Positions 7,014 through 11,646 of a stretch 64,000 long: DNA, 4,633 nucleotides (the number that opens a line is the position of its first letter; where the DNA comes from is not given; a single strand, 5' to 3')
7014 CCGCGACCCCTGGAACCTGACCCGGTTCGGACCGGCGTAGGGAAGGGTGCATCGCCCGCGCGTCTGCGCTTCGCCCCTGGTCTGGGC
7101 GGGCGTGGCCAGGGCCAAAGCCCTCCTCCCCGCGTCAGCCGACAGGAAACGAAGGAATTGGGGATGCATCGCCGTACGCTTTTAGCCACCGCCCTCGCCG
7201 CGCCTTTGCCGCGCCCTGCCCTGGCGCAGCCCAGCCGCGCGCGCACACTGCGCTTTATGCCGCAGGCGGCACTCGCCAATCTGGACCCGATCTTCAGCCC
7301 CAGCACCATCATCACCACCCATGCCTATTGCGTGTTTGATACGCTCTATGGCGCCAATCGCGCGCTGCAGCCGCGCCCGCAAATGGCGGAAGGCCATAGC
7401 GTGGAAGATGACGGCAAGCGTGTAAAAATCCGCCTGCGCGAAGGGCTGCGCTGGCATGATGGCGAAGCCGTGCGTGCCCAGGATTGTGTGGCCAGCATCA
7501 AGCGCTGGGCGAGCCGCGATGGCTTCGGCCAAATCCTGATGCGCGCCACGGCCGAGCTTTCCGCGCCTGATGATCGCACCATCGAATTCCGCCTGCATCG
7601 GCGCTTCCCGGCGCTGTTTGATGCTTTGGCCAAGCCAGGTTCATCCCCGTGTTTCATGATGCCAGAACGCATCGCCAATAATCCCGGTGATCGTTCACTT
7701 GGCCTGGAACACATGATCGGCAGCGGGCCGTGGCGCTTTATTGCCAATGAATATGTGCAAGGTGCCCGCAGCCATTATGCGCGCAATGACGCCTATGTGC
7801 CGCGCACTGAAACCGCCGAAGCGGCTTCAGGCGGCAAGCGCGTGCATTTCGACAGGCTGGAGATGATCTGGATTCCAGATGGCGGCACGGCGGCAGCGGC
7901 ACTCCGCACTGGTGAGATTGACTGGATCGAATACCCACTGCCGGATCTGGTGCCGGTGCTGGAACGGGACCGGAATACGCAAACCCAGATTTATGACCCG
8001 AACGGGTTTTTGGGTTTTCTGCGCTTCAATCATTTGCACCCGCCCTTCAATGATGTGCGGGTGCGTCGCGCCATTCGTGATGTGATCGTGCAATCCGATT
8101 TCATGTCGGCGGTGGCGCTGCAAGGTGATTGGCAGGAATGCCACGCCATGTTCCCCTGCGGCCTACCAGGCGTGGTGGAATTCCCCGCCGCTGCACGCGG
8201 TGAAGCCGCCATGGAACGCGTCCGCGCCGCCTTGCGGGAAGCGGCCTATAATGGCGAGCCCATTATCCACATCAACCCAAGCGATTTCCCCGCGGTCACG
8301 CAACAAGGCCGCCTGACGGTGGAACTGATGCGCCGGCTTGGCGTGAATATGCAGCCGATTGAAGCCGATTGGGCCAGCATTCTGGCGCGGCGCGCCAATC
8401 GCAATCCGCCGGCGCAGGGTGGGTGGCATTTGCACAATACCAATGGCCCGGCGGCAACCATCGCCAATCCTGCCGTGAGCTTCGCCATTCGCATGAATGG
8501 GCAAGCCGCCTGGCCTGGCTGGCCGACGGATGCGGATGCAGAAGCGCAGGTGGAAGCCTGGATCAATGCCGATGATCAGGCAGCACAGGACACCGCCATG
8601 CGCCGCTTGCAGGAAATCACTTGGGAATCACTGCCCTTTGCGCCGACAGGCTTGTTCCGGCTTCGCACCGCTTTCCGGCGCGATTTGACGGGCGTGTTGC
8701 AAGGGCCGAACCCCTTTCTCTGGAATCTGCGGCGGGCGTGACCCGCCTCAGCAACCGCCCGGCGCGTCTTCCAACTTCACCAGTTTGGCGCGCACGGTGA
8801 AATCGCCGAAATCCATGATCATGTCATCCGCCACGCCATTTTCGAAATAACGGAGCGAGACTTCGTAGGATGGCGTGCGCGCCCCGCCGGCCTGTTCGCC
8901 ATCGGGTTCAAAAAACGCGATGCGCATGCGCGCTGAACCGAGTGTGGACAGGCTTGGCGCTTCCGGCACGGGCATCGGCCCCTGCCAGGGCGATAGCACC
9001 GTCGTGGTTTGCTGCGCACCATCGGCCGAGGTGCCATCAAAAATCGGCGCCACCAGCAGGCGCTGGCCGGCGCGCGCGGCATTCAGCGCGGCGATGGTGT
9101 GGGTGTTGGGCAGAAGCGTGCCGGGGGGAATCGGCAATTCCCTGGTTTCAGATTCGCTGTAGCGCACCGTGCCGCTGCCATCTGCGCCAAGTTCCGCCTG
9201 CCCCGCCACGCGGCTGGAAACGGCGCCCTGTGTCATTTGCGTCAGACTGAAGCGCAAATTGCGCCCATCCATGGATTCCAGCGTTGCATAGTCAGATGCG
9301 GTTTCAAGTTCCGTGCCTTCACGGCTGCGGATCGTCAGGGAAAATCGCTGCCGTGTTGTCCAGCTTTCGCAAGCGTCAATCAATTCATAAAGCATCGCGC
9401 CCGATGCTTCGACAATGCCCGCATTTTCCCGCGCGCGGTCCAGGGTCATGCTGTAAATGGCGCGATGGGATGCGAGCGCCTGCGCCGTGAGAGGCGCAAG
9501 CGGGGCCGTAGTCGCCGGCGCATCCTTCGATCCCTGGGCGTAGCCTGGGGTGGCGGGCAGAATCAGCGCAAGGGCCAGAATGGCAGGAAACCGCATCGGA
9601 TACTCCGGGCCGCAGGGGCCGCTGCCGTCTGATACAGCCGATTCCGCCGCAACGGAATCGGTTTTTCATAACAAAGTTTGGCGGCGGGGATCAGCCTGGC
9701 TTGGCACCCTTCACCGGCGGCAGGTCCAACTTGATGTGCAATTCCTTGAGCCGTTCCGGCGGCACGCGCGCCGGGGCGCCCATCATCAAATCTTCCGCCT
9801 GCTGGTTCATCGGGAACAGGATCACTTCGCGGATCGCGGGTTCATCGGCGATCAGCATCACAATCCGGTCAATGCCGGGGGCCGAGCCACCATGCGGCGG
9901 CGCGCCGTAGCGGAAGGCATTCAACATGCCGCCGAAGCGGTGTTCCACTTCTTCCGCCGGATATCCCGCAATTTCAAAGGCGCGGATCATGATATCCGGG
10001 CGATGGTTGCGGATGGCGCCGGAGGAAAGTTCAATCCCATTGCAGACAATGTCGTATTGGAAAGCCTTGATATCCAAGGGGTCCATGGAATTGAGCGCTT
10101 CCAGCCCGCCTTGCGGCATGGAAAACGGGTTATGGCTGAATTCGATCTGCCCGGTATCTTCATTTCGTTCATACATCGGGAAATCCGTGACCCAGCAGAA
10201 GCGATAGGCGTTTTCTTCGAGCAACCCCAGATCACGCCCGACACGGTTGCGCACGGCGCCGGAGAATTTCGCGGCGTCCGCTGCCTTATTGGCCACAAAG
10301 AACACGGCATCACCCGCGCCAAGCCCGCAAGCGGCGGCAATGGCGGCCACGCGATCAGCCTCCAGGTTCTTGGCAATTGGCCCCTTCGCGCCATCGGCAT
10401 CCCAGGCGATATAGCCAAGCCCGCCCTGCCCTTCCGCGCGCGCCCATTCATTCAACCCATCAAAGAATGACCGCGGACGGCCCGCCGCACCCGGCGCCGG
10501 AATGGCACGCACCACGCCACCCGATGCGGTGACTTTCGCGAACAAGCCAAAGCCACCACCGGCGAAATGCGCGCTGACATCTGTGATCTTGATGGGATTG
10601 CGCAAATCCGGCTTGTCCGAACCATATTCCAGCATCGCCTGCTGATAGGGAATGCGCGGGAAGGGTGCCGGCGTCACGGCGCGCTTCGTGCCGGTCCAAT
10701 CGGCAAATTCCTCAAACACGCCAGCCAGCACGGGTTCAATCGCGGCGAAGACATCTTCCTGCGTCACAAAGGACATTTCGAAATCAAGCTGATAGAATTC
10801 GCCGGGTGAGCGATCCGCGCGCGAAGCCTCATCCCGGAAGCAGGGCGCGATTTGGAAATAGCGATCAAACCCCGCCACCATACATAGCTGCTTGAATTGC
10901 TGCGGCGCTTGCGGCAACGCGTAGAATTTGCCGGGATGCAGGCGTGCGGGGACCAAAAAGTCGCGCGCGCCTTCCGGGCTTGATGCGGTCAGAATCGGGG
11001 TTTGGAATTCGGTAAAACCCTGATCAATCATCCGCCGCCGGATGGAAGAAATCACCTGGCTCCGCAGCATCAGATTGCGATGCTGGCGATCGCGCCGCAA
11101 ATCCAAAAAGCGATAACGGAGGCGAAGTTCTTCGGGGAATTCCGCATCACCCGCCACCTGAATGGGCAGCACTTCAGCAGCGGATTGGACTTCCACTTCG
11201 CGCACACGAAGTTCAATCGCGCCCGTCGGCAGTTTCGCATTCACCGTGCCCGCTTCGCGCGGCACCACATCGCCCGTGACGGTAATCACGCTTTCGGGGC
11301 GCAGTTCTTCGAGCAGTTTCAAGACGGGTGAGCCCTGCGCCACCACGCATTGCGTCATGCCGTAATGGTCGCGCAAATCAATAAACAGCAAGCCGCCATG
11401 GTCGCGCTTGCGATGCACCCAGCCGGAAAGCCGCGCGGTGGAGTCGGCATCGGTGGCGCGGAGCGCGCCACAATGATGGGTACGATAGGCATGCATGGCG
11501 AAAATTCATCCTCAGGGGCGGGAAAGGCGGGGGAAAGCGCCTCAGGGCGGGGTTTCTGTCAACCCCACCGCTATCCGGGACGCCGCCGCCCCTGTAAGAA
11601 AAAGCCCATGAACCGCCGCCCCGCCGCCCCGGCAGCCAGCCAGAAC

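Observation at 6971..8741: TPP riboswitch controlling a lone family-5 (Opp/Dpp/Nik-type) solute-binding protein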

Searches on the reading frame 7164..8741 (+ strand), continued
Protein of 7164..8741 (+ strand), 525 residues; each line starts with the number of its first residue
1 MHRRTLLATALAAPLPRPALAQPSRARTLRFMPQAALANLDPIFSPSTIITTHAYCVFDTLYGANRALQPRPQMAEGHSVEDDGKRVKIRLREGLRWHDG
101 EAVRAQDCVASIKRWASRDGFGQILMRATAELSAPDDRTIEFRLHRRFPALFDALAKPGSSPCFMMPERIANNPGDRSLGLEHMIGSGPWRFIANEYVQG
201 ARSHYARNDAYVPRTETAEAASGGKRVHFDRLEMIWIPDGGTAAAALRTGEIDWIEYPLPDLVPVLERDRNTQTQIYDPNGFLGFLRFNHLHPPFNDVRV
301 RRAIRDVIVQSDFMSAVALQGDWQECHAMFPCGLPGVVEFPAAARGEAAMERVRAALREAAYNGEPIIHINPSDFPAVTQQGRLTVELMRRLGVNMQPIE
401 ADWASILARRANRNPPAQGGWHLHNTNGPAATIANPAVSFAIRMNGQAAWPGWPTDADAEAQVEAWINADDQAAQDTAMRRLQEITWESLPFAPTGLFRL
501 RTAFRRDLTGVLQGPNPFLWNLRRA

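Call 74: find_encoding_contigs(protein=P0088, flank=8000, max_places=1)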
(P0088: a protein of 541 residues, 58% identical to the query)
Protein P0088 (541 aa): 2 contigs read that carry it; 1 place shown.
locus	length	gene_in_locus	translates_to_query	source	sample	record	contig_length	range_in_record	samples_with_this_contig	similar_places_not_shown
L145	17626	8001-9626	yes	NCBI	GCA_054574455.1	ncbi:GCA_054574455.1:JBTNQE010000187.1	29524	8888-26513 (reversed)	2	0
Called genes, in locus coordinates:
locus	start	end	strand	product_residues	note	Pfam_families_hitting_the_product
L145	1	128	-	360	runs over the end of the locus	PF00296:Bac_luciferase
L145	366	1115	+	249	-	PF00106:adh_short, PF08659:KR, PF13561:adh_short_C2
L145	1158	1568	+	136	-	PF04828:GFA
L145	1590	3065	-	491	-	PF01580:FtsK_SpoIIIE (faint), PF01935:DUF87, PF13191:AAA_16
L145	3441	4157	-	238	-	PF06347:SH3_4, PF08239:SH3_3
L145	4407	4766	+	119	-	-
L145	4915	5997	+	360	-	PF13641:Glyco_tranf_2_3 (weak), PF00535:Glycos_transf_2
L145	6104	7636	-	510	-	PF08666:SAF, PF04295:GD_AH_second, PF20629:GD_AH_C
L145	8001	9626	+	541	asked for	PF00496:SBP_bac_5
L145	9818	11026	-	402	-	PF06965:Na_H_antiport_1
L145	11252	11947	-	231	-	PF02622:DUF179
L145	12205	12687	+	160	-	PF00578:AhpC-TSA, PF08534:Redoxin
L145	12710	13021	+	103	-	-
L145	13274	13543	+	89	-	PF02597:ThiS, PF09138:Urm1 (weak)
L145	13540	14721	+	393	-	PF00899:ThiF, PF00581:Rhodanese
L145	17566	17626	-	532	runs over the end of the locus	PF00496:SBP_bac_5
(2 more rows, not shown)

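Call 75: find_encoding_contigs(protein=P0093, flank=8000, max_places=1)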
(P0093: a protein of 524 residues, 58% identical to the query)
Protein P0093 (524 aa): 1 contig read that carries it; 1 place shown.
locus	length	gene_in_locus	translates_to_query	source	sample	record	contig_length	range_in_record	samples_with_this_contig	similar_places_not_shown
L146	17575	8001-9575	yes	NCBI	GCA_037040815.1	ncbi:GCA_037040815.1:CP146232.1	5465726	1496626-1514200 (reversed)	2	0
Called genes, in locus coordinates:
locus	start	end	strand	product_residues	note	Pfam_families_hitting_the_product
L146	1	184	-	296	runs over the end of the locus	PF04542:Sigma70_r2, PF08281:Sigma70_r4_2, PF04545:Sigma70_r4 (weak)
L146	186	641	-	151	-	PF02627:CMD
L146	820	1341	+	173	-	PF05257:CHAP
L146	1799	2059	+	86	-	PF02416:TatA_B_E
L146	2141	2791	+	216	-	PF00596:Aldolase_II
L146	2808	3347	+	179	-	PF03079:ARD, PF07883:Cupin_2 (weak)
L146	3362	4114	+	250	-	PF00702:Hydrolase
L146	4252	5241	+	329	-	PF01544:CorA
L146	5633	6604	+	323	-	PF01073:3Beta_HSD, PF01370:Epimerase, PF02719:Polysacc_synt_2 (faint), PF07993:NAD_binding_4 (faint), PF16363:GDP_Man_Dehyd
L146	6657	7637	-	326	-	PF01073:3Beta_HSD, PF01370:Epimerase, PF02719:Polysacc_synt_2 (faint), PF04321:RmlD_sub_bind, PF16363:GDP_Man_Dehyd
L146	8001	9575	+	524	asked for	PF00496:SBP_bac_5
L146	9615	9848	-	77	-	-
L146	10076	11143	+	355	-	PF01841:Transglut_core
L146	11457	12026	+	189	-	PF00929:RNase_T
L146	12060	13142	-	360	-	PF05990:DUF900, PF12697:Abhydrolase_6 (weak)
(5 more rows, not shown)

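Call 76: predict_structure(alignment_id=A5)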
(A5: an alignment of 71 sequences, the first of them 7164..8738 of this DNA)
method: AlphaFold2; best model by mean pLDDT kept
length: 525 residues; sequences in the alignment: 71
mean_pLDDT: 91.3   pTM: 0.88
mean pLDDT of the five models: 91.3, 90.7, 89.9, 89.7, 89.5
residues with pLDDT >= 90: 410; 70-90: 86; 50-70: 9; < 50: 20
segments of 3 or more residues with pLDDT < 50: 1-3, 5-21
pLDDT, mean of each block of 10 residues (from residue 1): 47 41 76 91 88 96 92 97 96 98 98 93 93 98 94 88 96 93 96 96 97 95 96 95 97 95 96 95 94 94 96 94 95 90 93 98 97 91 97 97 89 89 93 83 76 84 90 91 95 95 97 94 92
secondary structure, 60 per line:
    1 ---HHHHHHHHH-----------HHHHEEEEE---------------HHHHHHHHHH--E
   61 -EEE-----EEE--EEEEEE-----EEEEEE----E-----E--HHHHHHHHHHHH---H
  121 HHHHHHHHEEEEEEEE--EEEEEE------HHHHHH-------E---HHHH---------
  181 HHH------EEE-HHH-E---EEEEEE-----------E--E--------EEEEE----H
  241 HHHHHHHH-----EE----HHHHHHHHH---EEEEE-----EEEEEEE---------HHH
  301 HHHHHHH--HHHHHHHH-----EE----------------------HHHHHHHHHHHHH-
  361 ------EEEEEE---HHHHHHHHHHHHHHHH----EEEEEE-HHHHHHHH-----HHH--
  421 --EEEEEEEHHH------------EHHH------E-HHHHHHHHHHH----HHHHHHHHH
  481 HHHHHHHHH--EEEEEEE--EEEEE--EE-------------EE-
elements in order: H4-12 H24-27 E28-32 H48-57 E62-64 E70-72 E75-80 E86-91 H105-116 H120-128 E129-136 E139-144 H151-156 H168-171 E190-192 E202-207 E231-235 H240-248 H260-268 E272-276 E282-288 H298-307 H310-317 H347-359 E367-372 H376-391 E396-401 H403-410 E423-429 H457-467 H472-489 E492-498 E501-505

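Call 79: fold_search(model_id=the predicted structure, library=pdb)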
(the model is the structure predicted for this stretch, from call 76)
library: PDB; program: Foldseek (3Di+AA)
matches with E <= 10: 742; with E <= 0.001: 172
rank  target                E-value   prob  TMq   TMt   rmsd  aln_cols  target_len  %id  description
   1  8vdx_A                5.3e-61  1.00  0.75  0.78   4.8       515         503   37  Crystal structure of bacterial extracellular solute-binding protein from Bordetella bronchiseptica RB50 (released 2024-12-18)
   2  8vdx_B                3.3e-60  1.00  0.77  0.80   4.5       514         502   37  Crystal structure of bacterial extracellular solute-binding protein from Bordetella bronchiseptica RB50 (released 2024-12-18)
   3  6hlx                  2.7e-36  1.00  0.75  0.80   4.1       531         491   20  Structure of the PBP AgaA in complex with agropinic acid from A.tumefacien R10 (released 2018-12-26)
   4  1uqw_A                1.9e-35  1.00  0.66  0.71   5.9       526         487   19  Crystal structure of yliB protein from escherichia coi (released 2003-10-22)
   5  5f1q_B                1.1e-33  1.00  0.77  0.80   3.6       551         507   17  Crystal Structure of Periplasmic Dipeptide Transport Protein from Yersinia pestis (released 2015-12-23)
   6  1dpe                  2.8e-33  1.00  0.57  0.59   7.7       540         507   19  DIPEPTIDE-BINDING PROTEIN (released 1996-08-17)
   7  1dpp_A                3.4e-33  1.00  0.79  0.82   3.6       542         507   19  DIPEPTIDE BINDING PROTEIN COMPLEX WITH GLYCYL-L-LEUCINE (released 1995-12-07)
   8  5u4o                  3.4e-33  1.00  0.66  0.72   5.8       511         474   15  A 2.05A X-Ray Structureof A Bacterial Extracellular Solute-binding Protein, family 5 for Bacillus anthracis str. Ames (released 2017-03-08)
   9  8z1z_F                3.6e-33  1.00  0.71  0.73   5.1       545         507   19  Cryo-EM structure of Escherichia coli DppAR383D+D436RBCDF in pre-catalytic state (released 2025-04-16)
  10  5isu                  1.7e-32  1.00  0.68  0.72   5.3       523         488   16  2.2 Angstrom Crystal Structure of ABC Transporter Substrate Binding Protein CtaP (Lmo0135) from Listeria monocytogenes. (released 2016-03-23)
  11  5f1q_A                1.9e-32  1.00  0.79  0.81   3.5       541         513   18  Crystal Structure of Periplasmic Dipeptide Transport Protein from Yersinia pestis (released 2015-12-23)
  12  8are_A                2.1e-32  1.00  0.76  0.79   4.0       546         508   16  Crystal structure of the peptide binding protein, OppA, from Bacillus subtilis in complex with a PhrE-derived pentapep (released 2023-02-22)
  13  4oer_A                2.4e-32  1.00  0.59  0.62   7.4       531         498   19  Crystal structure of NikA from Brucella suis, unliganded form (released 2014-10-01)
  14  3m8u                  2.5e-32  1.00  0.76  0.78   4.0       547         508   15  Crystal structure of glutathione-binding protein A (GbpA) from Haemophilus parasuis SH0165 in complex with glutathione d (released 2010-07-14)
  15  4qfl_A                3.6e-32  1.00  0.78  0.80   3.7       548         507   17  Crystal structure of dipeptide binding protein from pseudoalteromonas sp. SM9913 in complex with Ala-Phe (released 2015-01-28)
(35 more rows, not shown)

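Call 92: list_cluster_members(proteins=[P0015, P0088, P0083, P0005])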
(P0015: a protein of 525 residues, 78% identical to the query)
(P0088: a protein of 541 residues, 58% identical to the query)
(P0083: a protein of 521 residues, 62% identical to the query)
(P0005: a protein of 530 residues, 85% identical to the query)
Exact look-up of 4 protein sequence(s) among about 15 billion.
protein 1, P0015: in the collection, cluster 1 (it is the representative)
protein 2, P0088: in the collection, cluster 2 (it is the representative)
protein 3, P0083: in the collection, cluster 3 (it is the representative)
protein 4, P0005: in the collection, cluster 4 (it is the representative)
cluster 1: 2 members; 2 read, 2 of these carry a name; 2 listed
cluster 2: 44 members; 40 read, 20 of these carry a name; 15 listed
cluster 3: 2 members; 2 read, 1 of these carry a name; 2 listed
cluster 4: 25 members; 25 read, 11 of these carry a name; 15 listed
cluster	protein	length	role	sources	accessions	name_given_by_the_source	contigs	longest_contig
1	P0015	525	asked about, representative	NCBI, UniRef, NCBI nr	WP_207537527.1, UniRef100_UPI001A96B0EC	ABC transporter substrate-binding protein [Sabulicella rubraurantiaca] | ABC transporter substrate-binding protein n=1 Tax=Sabulicella rubraurantiaca ...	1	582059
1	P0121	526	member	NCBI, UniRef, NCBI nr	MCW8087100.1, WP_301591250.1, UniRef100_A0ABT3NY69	ABC transporter substrate-binding protein [Sabulicella glaciei] | ABC transporter substrate-binding protein n=1 Tax=Sabulicella glaciei TaxID=2984948 ... | ABC transporter substrate-binding protein [Roseococcus sp. MDT2-1-1]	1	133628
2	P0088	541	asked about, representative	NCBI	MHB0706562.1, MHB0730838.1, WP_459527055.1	ABC transporter substrate-binding protein [Roseomonas mucosa]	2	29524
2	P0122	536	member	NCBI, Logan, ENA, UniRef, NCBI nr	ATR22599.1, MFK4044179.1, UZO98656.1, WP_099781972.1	Dipeptide-binding protein [Roseomonas mucosa] | ABC transporter substrate-binding protein n=1 Tax=Roseomonas TaxID=125216 ... | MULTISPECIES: ABC transporter substrate-binding protein [Roseomonas]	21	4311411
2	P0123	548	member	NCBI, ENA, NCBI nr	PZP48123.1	MAG: ABC transporter substrate-binding protein [Azospirillum brasilense]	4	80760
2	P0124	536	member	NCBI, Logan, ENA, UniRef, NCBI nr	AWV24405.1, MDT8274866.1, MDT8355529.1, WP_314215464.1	Dipeptide-binding protein [Roseomonas mucosa] | Dipeptide-binding protein n=1 Tax=Roseomonas mucosa TaxID=207340 RepID=A0A4Y1N2G9_9PROT | ABC transporter substrate-binding protein [Roseomonas mucosa]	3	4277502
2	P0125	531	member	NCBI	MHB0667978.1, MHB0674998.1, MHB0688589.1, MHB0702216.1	ABC transporter substrate-binding protein [Roseomonas mucosa]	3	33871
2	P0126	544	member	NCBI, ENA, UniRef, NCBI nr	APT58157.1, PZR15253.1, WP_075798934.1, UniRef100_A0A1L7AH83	MAG: ABC transporter substrate-binding protein [Azospirillum brasilense] | Solute-binding protein family 5 domain-containing protein n=1 Tax=Roseomonas gilardii ... | ABC transporter substrate-binding protein [Roseomonas gilardii]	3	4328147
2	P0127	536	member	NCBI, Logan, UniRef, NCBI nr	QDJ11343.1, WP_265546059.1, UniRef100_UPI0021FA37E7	Dipeptide-binding protein [Roseomonas mucosa] | ABC transporter substrate-binding protein n=1 Tax=Roseomonas mucosa TaxID=207340 ... | ABC transporter substrate-binding protein [Roseomonas mucosa]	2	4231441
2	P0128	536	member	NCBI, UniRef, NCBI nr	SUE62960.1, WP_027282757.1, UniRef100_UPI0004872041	ABC transporter substrate-binding protein [Roseomonas gilardii] | ABC transporter substrate-binding protein n=1 Tax=Roseomonas gilardii TaxID=257708 ...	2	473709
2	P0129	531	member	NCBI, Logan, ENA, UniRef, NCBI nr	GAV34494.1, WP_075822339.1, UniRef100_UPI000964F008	glutathione-binding protein GsiB precursor [Roseomonas sp. TAS13] | ABC transporter substrate-binding protein n=1 Tax=Roseomonas sp. TAS13 TaxID=1926319 ... | ABC transporter substrate-binding protein [Roseomonas sp. TAS13]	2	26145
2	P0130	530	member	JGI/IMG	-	peptide/nickel transport system substrate-binding protein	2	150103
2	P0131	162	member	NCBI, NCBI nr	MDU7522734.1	MAG: hypothetical protein E7K72_15305 [Roseomonas mucosa] | hypothetical protein [Roseomonas mucosa]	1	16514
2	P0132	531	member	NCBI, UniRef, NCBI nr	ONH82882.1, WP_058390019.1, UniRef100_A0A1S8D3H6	hypothetical protein APZ41_012230 [Roseomonas mucosa] | Solute-binding protein family 5 domain-containing protein n=1 Tax=Roseomonas mucosa ... | ABC transporter substrate-binding protein [Roseomonas mucosa]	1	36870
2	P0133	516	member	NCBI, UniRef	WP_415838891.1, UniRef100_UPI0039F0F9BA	ABC transporter substrate-binding protein, partial [Roseomonas mucosa] | ABC transporter substrate-binding protein n=1 Tax=Roseomonas mucosa TaxID=207340 ...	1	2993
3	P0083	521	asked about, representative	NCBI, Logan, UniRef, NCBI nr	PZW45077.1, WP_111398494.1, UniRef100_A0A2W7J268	peptide/nickel transport system substrate-binding protein [Humitalea rosea] | Peptide/nickel transport system substrate-binding protein n=1 Tax=Humitalea rosea ... | ABC transporter substrate-binding protein [Humitalea rosea]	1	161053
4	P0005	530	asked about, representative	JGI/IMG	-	peptide/nickel transport system substrate-binding protein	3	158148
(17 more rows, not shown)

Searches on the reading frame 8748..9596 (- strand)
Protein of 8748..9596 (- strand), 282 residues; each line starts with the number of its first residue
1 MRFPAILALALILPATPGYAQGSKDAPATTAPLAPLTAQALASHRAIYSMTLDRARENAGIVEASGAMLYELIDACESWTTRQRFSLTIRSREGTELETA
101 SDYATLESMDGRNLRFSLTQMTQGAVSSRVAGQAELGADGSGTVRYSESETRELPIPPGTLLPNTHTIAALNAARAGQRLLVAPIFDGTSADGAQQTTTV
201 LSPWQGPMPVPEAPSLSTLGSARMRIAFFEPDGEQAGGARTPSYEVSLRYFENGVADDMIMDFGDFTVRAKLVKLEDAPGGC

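Call 10: search_protein_families(library=pfam, proteins=[window:8748-9596:-])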
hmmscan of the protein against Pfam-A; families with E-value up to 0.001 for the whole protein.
window:8748-9596:- (282 aa): 1 family
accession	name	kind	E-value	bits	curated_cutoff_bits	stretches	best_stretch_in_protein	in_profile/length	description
PF08904.16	EipB_like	-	9.8e-69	232.1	25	1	38-276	4-246/249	EipB-like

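Call 11: search_protein_families(library=ncbifam, proteins=[window:8748-9596:-])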
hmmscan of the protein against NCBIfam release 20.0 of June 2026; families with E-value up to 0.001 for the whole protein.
window:8748-9596:- (282 aa): 0 families

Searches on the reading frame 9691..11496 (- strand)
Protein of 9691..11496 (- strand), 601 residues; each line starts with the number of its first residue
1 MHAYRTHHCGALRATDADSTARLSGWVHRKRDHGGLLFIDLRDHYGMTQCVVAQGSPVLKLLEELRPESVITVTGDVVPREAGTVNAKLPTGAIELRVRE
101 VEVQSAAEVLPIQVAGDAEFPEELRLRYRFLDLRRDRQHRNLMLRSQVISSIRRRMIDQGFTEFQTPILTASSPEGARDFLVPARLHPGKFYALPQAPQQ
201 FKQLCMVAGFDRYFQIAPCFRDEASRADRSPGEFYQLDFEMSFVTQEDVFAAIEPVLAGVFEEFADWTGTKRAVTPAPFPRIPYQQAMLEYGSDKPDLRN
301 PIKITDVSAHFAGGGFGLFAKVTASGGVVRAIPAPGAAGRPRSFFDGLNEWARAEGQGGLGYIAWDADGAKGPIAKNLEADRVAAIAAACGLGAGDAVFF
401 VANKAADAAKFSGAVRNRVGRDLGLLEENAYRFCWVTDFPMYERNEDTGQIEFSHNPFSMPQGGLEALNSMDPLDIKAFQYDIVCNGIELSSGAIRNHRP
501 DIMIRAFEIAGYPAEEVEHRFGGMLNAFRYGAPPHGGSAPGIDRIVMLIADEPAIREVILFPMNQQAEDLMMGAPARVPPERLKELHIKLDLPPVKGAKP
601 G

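Call 10: search_protein_families(library=pfam, proteins=[window:9691-11496:-])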
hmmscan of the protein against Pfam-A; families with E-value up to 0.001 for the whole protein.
window:9691-11496:- (601 aa): 3 families
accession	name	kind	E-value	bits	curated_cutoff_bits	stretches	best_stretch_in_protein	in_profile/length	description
PF00152.25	tRNA-synt_2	-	1.3e-109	366.4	25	1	122-565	2-308/308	tRNA synthetases class II (D, K and N)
PF02938.19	GAD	-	6.4e-16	58.8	23.4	1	319-410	1-93/95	GAD domain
PF01336.31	tRNA_anti-codon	-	4.4e-15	55.8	27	1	22-103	2-74/75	OB-fold nucleic acid binding domain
